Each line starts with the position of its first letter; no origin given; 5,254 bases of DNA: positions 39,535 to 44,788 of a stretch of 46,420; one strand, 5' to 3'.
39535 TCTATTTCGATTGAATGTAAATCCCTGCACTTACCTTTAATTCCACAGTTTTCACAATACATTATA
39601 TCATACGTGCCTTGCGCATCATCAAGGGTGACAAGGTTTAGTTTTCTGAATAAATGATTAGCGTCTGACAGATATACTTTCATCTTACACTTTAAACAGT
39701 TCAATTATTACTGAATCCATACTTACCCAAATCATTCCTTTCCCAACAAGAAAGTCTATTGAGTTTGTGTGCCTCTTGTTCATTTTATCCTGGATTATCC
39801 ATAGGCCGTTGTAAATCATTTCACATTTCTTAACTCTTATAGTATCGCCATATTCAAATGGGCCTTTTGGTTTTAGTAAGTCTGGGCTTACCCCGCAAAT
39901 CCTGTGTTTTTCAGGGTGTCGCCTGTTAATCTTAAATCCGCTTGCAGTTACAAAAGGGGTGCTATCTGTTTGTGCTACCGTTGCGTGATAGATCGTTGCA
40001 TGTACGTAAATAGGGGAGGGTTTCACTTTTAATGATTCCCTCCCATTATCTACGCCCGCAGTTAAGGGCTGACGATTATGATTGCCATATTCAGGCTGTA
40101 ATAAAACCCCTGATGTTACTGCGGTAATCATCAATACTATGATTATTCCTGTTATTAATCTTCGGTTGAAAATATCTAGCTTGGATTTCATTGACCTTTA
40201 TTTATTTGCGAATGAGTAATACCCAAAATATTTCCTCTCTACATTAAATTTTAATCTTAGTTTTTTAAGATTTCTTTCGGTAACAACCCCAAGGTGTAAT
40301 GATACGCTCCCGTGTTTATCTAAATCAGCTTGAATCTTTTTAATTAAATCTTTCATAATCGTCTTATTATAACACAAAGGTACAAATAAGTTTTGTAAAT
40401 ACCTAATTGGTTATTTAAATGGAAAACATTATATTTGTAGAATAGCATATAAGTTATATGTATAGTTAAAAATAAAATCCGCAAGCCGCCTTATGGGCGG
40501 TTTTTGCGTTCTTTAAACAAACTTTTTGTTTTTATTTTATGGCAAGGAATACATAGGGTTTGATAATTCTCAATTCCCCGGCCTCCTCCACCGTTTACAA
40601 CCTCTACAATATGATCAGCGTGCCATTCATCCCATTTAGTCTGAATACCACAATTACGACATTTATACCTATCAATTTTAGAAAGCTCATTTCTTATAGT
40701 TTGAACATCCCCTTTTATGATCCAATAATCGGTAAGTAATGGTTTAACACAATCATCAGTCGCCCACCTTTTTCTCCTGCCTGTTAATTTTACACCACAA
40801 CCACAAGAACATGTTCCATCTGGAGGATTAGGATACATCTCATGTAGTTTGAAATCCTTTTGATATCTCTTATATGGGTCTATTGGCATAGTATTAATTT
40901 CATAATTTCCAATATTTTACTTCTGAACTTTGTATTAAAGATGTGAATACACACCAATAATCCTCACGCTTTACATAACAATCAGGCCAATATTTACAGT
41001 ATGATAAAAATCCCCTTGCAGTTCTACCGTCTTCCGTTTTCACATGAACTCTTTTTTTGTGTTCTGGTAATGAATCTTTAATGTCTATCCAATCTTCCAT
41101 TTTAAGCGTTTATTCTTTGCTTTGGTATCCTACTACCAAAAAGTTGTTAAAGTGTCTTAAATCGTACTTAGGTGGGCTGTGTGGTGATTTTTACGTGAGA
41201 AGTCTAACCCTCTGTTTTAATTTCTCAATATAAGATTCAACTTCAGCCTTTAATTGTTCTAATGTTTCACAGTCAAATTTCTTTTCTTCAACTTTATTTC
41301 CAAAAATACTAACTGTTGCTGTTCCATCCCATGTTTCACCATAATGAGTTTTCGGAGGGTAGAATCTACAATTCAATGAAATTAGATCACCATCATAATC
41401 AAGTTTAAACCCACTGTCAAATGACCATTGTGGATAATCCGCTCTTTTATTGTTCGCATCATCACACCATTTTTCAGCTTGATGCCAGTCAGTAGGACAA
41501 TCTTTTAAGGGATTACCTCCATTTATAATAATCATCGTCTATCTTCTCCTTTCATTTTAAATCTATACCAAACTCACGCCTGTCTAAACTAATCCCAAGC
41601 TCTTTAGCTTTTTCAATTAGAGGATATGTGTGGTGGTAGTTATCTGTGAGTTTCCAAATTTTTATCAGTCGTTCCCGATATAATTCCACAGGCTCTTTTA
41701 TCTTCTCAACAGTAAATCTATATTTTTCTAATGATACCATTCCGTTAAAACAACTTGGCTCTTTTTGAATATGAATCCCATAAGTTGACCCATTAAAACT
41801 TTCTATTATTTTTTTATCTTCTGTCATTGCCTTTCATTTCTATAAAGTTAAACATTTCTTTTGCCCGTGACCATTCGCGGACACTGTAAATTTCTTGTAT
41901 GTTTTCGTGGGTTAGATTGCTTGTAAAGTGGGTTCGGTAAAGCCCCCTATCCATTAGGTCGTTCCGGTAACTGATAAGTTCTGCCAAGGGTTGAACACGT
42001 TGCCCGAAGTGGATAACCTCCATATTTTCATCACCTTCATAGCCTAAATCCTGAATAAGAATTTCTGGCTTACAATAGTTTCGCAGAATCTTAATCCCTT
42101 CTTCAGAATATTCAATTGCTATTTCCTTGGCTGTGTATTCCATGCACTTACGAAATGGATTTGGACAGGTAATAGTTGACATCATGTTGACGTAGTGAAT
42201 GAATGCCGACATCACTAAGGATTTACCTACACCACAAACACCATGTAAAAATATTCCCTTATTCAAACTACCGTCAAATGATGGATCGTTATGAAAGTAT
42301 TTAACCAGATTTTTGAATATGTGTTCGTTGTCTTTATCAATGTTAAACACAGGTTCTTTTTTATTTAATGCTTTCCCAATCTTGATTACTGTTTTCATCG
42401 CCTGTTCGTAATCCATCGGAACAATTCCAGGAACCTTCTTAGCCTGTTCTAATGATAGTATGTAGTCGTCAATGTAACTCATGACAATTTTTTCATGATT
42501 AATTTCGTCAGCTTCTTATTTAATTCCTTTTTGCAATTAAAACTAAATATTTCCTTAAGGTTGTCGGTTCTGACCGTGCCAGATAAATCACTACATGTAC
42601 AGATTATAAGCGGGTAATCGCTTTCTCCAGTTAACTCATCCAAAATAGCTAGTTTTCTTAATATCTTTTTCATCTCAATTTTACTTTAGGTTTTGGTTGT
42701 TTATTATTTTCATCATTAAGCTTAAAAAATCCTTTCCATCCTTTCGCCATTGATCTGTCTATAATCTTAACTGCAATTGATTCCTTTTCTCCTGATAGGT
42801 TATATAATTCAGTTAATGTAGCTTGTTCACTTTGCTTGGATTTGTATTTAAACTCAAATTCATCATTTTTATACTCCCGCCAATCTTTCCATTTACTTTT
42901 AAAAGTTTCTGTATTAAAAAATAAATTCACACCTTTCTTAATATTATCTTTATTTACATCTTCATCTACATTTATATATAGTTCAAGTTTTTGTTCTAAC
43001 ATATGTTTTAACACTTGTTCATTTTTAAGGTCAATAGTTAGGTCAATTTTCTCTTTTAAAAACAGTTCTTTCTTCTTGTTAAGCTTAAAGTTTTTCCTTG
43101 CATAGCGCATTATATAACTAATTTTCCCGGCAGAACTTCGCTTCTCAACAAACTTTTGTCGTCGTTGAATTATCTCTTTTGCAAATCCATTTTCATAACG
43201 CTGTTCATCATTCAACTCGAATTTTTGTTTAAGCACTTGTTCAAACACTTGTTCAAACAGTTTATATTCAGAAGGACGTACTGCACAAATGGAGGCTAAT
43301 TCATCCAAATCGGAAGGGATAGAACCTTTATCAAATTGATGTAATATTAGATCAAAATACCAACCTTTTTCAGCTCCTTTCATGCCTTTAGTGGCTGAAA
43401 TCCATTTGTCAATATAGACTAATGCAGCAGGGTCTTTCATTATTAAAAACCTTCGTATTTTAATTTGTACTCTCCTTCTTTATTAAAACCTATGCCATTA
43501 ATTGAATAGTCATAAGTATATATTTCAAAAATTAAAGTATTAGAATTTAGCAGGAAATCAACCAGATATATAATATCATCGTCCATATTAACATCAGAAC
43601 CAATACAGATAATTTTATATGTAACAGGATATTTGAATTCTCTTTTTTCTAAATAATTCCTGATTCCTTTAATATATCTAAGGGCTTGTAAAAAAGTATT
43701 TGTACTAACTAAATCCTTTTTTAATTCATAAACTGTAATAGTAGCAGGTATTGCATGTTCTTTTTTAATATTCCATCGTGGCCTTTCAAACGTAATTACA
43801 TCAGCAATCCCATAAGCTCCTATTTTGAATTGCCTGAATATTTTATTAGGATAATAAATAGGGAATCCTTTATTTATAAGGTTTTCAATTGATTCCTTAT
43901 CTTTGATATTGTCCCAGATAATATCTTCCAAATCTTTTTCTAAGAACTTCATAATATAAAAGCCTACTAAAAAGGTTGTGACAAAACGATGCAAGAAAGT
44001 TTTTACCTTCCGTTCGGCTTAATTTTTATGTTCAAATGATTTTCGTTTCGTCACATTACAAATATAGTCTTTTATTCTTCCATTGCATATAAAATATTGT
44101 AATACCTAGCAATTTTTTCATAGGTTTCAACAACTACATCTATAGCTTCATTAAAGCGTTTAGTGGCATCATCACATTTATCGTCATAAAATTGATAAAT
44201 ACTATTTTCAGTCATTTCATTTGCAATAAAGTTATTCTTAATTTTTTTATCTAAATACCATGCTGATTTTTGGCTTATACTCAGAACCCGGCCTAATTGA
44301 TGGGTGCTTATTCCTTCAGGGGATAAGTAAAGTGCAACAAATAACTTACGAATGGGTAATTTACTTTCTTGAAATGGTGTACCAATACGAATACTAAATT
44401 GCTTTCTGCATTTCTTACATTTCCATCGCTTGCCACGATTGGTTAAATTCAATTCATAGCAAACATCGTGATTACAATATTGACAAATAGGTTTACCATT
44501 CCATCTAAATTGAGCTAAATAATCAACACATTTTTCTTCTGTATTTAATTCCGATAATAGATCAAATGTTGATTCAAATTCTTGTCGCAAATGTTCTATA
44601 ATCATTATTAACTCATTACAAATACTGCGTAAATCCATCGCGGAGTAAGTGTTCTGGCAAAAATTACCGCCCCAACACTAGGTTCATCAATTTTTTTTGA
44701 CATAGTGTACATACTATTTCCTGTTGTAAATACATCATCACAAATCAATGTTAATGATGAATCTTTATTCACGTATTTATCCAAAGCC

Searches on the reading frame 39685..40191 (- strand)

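Call 82: search_protein_families(library=phrogs, proteins=[window:39685-40191:-], max_evalue=0.001)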
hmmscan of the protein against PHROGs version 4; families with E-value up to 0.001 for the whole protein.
window:39685-40191:- (168 aa): 2 families
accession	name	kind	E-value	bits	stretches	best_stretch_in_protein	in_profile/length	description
phrog_21574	-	unknown function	1.2e-13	52.3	1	62-154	25-112/125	-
phrog_24247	-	unknown function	0.0006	21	1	74-147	4-74/116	-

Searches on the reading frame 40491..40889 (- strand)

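Call 82: search_protein_families(library=phrogs, proteins=[window:40491-40889:-], max_evalue=0.001)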
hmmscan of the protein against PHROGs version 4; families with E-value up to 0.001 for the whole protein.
window:40491-40889:- (132 aa): 16 families
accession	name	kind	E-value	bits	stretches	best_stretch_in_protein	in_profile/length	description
phrog_589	-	DNA, RNA and nucleotide metabolism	2.9e-11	44.5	1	62-124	79-142/179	HNH endonuclease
phrog_333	-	DNA, RNA and nucleotide metabolism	2.8e-10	41.5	1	61-128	20-86/138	HNH endonuclease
phrog_6050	-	DNA, RNA and nucleotide metabolism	2.1e-09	37.7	1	63-124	300-361/402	HNH endonuclease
phrog_7785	-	DNA, RNA and nucleotide metabolism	9.8e-09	36.3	1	66-130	62-121/147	HNH endonuclease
phrog_144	-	DNA, RNA and nucleotide metabolism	1.1e-08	35.9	1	64-129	74-141/175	HNH endonuclease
phrog_2118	-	DNA, RNA and nucleotide metabolism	4e-08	34.2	1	64-122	166-223/301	HNH endonuclease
phrog_5956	-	DNA, RNA and nucleotide metabolism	1.9e-07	31.8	1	63-129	48-116/138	HNH endonuclease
phrog_11604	-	DNA, RNA and nucleotide metabolism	2.7e-07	31.3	1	37-123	43-131/160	HNH endonuclease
phrog_119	-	DNA, RNA and nucleotide metabolism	1e-06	28.9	1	63-128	192-262/443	HNH endonuclease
phrog_16986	-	unknown function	3.6e-06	27.7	1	63-125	9-70/248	-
phrog_4581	-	head and packaging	1.4e-05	25.6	1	64-129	55-117/395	terminase small subunit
phrog_1271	-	DNA, RNA and nucleotide metabolism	3.9e-05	24.2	1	45-122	247-317/361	HNH endonuclease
phrog_7370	-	DNA, RNA and nucleotide metabolism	4.8e-05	24.4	1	65-129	32-92/115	HNH endonuclease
phrog_338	-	DNA, RNA and nucleotide metabolism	9.2e-05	23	1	73-127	206-266/340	HNH endonuclease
phrog_2214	-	DNA, RNA and nucleotide metabolism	0.00046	20.4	1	63-123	182-239/429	HNH endonuclease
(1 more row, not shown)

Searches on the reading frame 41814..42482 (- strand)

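Call 83: search_protein_families(library=phrogs, proteins=[window:41814-42482:-], max_evalue=0.001)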
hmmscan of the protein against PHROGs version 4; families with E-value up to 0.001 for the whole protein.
window:41814-42482:- (222 aa): 3 families
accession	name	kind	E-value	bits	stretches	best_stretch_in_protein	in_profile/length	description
phrog_50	-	DNA, RNA and nucleotide metabolism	9.2e-13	49.1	1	51-222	348-510/570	DnaC-like helicase loader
phrog_3277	-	DNA, RNA and nucleotide metabolism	1.9e-07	32.1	1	74-222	10-153/168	DnaC-like helicase loader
phrog_14628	-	unknown function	7.7e-07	29.8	1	58-213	35-183/346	-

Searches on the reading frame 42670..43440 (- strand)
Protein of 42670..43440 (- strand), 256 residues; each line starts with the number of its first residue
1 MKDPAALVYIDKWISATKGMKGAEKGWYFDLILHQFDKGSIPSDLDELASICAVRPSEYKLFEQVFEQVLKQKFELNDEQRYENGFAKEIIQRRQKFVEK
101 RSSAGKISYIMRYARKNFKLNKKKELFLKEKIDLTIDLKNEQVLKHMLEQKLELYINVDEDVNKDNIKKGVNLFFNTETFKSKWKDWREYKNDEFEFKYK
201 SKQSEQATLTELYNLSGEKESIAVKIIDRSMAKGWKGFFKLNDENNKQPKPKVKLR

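Call 83: search_protein_families(library=phrogs, proteins=[window:42670-43440:-], max_evalue=0.001)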
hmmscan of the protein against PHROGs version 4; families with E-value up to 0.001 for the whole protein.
window:42670-43440:- (256 aa): 4 families
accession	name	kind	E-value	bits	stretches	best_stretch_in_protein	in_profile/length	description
phrog_3992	-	DNA, RNA and nucleotide metabolism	1.4e-08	35.7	1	9-143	11-151/345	primosomal protein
phrog_9327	-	DNA, RNA and nucleotide metabolism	7e-07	30.1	1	8-117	9-117/276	primosomal protein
phrog_12767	-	unknown function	9.4e-07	29.6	1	9-148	7-138/324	-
phrog_18589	-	unknown function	8.9e-05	23.5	1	182-247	43-106/156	-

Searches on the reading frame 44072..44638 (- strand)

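Call 83: search_protein_families(library=phrogs, proteins=[window:44072-44638:-], max_evalue=0.001)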
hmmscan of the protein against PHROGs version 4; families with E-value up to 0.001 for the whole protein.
window:44072-44638:- (188 aa): 1 family
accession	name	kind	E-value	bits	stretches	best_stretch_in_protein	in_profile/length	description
phrog_25593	-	unknown function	1.1e-18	68.5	1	32-140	22-133/344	-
